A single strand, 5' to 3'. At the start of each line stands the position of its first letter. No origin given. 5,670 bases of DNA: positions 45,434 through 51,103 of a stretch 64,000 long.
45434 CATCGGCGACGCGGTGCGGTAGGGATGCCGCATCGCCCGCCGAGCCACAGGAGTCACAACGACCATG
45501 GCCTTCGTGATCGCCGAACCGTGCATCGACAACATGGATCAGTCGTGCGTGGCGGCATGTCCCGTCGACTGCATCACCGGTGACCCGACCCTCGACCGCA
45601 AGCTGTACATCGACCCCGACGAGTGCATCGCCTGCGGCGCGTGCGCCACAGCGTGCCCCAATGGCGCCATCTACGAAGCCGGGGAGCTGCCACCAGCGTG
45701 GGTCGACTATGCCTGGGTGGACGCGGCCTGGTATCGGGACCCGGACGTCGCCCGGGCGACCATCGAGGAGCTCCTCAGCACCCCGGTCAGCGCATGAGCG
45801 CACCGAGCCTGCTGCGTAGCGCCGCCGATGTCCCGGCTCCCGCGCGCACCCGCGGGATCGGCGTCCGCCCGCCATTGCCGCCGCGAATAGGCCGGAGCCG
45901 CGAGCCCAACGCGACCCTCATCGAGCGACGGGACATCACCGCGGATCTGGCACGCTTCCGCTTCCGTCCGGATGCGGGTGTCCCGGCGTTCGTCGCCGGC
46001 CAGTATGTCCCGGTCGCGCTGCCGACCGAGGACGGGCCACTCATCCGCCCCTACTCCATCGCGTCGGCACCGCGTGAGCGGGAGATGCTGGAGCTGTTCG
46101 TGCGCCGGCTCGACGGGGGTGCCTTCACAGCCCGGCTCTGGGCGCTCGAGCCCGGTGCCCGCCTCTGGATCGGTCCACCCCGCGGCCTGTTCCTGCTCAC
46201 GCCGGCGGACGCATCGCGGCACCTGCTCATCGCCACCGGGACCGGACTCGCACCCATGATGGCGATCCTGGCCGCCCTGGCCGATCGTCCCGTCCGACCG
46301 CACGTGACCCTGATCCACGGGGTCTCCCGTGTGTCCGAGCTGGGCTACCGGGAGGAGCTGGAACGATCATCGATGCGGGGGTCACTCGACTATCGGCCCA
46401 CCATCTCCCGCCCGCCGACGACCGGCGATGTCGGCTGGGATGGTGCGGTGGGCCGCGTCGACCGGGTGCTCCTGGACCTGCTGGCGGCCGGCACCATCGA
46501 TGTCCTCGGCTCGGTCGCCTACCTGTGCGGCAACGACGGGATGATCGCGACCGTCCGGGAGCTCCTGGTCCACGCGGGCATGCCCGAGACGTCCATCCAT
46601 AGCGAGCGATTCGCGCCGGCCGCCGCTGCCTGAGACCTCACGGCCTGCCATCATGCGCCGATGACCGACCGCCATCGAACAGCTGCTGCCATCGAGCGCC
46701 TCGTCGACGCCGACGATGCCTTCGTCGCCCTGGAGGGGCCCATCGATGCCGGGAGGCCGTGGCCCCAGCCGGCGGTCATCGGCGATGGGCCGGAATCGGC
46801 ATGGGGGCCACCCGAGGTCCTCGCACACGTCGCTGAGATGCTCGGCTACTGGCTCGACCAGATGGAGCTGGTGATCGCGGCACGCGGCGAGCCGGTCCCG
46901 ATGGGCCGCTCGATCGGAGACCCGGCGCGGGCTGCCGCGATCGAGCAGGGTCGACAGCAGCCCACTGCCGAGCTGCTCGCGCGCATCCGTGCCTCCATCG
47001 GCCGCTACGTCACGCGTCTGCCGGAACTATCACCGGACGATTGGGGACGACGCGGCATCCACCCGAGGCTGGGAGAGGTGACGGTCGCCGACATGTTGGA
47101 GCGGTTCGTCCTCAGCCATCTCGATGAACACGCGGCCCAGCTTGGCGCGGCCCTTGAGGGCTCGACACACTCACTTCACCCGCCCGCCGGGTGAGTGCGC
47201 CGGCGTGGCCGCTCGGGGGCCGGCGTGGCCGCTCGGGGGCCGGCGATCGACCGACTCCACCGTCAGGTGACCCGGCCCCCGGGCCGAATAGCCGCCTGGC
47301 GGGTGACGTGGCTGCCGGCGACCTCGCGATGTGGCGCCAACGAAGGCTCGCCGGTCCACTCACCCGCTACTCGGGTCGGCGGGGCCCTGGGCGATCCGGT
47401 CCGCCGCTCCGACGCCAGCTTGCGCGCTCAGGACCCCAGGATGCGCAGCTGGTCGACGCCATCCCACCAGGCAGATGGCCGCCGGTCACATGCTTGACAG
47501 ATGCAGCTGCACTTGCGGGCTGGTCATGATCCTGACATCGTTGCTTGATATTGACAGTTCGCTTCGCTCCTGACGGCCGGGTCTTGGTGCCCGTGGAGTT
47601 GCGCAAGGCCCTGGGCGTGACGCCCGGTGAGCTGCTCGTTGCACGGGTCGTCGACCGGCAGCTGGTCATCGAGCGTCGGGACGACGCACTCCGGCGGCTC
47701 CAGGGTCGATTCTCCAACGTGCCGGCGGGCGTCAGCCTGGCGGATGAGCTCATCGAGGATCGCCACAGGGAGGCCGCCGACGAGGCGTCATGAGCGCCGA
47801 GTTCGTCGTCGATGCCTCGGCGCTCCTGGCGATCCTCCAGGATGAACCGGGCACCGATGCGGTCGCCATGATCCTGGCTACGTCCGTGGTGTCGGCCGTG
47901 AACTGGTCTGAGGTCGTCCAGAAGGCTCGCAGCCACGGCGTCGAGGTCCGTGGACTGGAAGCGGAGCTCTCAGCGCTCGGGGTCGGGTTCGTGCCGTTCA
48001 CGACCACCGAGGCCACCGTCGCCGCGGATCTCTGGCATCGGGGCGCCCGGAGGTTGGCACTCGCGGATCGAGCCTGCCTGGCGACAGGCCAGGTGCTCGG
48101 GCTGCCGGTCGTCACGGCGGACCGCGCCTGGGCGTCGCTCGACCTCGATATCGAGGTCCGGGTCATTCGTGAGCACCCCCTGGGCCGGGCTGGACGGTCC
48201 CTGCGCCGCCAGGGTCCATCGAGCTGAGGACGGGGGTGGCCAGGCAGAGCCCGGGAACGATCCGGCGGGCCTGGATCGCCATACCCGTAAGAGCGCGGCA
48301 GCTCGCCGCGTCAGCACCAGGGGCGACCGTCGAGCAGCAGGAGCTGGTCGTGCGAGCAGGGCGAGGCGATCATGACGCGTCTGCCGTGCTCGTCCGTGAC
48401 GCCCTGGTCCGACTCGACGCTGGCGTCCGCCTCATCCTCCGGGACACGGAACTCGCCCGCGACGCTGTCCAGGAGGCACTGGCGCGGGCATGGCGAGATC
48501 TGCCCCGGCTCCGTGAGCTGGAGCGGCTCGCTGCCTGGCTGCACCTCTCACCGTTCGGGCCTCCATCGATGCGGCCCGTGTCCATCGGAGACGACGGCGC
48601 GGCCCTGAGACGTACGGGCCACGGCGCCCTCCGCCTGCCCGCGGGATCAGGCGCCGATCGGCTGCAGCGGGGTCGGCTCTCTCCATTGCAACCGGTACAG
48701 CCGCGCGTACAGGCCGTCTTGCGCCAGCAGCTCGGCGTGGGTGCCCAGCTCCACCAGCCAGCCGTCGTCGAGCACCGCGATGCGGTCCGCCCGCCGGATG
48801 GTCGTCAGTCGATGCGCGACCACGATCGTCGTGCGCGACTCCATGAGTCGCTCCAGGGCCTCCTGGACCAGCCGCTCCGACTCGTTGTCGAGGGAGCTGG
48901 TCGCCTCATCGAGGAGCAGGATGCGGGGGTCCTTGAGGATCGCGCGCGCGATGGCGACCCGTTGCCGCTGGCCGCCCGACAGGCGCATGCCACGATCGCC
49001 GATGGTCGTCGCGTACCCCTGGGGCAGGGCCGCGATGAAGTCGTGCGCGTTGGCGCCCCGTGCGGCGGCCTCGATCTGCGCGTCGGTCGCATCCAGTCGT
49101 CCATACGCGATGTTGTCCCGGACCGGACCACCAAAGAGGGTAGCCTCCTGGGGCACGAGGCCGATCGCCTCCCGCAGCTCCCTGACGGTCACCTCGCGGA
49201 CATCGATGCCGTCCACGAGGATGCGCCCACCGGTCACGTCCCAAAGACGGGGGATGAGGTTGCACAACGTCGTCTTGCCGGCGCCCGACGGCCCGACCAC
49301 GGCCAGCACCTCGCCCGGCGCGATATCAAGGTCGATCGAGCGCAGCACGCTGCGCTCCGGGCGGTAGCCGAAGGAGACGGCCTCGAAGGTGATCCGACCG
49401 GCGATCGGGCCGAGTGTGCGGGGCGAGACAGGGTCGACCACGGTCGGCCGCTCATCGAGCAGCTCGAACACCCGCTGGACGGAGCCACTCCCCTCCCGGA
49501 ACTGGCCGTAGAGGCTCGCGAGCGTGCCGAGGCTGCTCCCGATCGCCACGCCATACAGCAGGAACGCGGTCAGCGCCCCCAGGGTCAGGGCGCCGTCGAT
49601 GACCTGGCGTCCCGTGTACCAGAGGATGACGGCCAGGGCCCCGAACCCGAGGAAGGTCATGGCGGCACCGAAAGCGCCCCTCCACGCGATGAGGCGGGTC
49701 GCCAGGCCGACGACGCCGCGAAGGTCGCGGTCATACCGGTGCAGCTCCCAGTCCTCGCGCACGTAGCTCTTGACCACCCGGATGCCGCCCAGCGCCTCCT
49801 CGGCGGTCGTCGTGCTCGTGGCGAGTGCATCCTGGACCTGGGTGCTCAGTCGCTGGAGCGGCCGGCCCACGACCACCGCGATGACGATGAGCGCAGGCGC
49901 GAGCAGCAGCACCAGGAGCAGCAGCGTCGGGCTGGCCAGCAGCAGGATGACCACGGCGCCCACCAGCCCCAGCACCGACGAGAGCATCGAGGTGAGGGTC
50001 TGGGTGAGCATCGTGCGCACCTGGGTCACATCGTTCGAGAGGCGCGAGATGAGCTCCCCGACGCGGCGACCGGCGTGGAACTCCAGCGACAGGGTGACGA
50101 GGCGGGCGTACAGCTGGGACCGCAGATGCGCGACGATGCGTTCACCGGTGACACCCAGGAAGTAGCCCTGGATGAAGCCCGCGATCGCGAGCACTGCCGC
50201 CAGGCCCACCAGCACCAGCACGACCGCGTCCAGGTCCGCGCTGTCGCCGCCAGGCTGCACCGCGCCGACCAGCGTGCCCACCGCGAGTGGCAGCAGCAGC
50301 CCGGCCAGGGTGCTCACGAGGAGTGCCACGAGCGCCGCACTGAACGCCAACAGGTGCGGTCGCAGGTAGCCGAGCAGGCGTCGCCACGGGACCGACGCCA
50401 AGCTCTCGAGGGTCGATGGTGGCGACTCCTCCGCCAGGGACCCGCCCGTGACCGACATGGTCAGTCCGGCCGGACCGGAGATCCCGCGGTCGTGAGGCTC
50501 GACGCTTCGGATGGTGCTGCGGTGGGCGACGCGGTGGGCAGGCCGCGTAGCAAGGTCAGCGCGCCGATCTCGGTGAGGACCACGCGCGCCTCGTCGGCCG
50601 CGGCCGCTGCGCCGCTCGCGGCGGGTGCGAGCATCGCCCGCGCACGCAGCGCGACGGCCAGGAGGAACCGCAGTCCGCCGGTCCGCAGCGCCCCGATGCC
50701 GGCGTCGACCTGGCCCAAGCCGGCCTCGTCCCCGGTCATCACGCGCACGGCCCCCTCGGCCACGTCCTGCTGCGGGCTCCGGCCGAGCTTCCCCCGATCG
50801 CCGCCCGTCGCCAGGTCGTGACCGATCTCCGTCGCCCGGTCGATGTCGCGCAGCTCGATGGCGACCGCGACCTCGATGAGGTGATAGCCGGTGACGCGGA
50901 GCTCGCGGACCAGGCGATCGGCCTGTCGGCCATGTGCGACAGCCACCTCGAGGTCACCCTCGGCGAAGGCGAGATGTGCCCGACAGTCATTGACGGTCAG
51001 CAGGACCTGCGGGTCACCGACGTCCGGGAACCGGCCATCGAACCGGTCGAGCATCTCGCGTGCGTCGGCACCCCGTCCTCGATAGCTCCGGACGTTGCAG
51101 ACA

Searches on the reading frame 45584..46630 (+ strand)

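Call 21: search_protein_families(library=pfam, proteins=[window:45584-46630:+], max_evalue=0.001)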
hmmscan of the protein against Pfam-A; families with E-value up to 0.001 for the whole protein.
window:45584-46630:+ (349 aa): 3 families
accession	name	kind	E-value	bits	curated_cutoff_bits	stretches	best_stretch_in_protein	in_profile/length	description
PF00175.26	NAD_binding_1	-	1e-12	49.1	22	1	215-325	1-108/109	Oxidoreductase NAD-binding domain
PF00970.30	FAD_binding_6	-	5.8e-12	46.3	21.1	1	110-203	2-97/99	Oxidoreductase FAD-binding domain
PF22290.1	DmmA-like_N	-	9.8e-05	23.2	33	0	205-262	13-67/124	Dimethylamine monooxygenase subunit DmmA-like, N-terminal domain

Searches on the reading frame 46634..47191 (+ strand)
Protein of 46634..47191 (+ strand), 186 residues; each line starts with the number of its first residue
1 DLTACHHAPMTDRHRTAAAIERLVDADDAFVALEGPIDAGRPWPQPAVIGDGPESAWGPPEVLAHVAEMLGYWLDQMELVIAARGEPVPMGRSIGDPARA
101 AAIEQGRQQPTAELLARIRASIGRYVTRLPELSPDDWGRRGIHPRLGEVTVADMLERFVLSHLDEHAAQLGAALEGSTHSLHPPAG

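Call 21: search_protein_families(library=pfam, proteins=[window:46634-47191:+], max_evalue=0.001)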
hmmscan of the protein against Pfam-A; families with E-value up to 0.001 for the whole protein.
window:46634-47191:+ (186 aa): 2 families
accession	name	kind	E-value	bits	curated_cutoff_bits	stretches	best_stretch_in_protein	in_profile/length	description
PF12867.12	DinB_2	-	1.3e-11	45.5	24.8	1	56-170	29-128/128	DinB superfamily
PF11716.13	MDMPI_N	-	1.3e-07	32.8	24.2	1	61-156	33-126/140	Mycothiol maleylpyruvate isomerase N-terminal domain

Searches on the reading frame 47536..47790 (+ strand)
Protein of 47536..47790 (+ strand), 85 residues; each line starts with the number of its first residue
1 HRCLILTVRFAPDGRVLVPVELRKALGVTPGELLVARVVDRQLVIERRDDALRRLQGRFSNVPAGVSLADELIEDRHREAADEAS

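Call 21: search_protein_families(library=pfam, proteins=[window:47536-47790:+], max_evalue=0.001)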
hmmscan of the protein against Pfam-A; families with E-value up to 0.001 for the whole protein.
window:47536-47790:+ (85 aa): 1 family
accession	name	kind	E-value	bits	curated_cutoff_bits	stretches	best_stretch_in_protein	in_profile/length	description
PF04014.23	MazE_antitoxin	-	0.00014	22.2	24.7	1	14-48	8-43/48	Antidote-toxin recognition MazE, bacterial antitoxin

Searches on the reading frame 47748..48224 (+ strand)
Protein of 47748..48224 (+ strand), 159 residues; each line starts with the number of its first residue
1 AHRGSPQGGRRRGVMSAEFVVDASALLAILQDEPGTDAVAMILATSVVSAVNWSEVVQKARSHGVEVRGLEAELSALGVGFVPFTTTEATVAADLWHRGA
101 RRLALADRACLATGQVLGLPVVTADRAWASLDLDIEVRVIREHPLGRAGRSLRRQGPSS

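Call 21: search_protein_families(library=pfam, proteins=[window:47748-48224:+], max_evalue=0.001)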
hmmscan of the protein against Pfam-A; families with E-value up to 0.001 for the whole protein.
window:47748-48224:+ (159 aa): 1 family
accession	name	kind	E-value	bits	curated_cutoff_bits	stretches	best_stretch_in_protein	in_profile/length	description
PF01850.27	PIN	-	6.8e-14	53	23.6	1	20-131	2-117/120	PIN domain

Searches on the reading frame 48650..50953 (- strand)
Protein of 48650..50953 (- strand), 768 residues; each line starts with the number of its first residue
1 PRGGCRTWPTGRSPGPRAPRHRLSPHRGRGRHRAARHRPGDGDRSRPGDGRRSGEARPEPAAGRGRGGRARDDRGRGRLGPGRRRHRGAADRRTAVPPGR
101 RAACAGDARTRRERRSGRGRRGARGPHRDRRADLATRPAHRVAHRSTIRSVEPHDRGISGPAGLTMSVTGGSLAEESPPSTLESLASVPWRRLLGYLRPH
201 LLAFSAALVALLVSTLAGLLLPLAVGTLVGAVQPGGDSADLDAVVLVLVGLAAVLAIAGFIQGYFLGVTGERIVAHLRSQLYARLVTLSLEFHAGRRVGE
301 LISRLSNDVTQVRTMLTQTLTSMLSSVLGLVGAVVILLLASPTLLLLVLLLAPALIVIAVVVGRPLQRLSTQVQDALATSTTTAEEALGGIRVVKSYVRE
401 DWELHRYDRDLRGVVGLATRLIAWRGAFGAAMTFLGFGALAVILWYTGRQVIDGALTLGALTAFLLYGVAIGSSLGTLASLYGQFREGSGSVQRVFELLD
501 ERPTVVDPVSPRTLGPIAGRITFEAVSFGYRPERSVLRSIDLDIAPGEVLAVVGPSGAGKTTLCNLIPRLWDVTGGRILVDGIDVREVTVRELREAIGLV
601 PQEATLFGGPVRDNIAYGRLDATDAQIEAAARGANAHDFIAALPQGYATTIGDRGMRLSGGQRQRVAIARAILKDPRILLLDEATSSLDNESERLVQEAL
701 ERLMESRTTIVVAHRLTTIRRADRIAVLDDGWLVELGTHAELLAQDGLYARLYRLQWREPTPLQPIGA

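Call 21: search_protein_families(library=pfam, proteins=[window:48650-50953:-], max_evalue=0.001)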
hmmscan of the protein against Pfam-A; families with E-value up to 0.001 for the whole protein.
window:48650-50953:- (768 aa): 6 families
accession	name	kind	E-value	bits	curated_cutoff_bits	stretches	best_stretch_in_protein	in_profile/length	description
PF00664.28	ABC_membrane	-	3.4e-56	191.4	28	1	206-467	3-266/274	ABC transporter transmembrane region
PF00005.33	ABC_tran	-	1.8e-32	113.3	25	1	537-686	1-137/137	ABC transporter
PF02463.25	SMC_N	-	2.4e-06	27.6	40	1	580-725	113-208/220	RecF/RecN/SMC N terminal domain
PF13604.12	AAA_30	-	0.00022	21.5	27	0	548-600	19-69/191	AAA domain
PF13401.12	AAA_22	-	0.00083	20.1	27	0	549-688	7-96/130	AAA domain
PF13191.12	AAA_16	-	0.00094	20.1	32.6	0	548-707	25-162/167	AAA ATPase domain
